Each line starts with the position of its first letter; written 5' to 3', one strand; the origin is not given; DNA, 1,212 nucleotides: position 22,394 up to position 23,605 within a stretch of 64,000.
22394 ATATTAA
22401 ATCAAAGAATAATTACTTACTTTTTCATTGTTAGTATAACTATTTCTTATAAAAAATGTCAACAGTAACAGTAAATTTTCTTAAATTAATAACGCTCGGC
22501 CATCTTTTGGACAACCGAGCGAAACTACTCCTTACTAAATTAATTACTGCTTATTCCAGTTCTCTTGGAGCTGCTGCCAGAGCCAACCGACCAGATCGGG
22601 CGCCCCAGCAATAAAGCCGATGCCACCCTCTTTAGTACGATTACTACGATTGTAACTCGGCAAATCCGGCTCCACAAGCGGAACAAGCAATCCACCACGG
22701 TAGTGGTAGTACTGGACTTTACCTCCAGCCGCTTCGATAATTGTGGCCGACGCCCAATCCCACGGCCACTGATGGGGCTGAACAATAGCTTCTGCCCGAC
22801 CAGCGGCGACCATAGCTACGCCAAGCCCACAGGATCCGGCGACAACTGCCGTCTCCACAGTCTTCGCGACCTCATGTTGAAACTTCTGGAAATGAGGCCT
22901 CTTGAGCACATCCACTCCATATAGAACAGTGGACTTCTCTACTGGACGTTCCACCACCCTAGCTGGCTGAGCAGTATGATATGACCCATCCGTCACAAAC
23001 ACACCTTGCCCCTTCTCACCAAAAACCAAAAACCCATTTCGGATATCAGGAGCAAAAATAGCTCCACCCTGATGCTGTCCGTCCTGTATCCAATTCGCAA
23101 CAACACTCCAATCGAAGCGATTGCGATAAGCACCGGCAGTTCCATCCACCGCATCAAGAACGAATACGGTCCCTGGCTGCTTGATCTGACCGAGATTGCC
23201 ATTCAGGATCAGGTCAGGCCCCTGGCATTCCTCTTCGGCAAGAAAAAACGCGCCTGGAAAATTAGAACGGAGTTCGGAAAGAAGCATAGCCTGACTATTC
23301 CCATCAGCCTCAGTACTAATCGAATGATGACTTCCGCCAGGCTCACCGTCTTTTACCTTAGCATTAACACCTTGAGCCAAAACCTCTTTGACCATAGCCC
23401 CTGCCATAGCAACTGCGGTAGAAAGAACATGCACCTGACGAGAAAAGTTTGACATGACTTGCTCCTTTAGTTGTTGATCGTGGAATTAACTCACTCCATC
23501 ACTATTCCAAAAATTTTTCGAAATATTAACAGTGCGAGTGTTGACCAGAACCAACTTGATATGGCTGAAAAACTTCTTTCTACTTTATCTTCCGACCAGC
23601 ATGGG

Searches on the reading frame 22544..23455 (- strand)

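Call 31: search_protein_families(library=pfam, proteins=[window:22544-23455:-], max_evalue=0.0001)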
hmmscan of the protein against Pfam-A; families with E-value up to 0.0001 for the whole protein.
window:22544-23455:- (303 aa): 1 family
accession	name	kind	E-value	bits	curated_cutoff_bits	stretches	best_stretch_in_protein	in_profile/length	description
PF00459.30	Inositol_P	-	1.1e-23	84.6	27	1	12-253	10-241/271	Inositol monophosphatase family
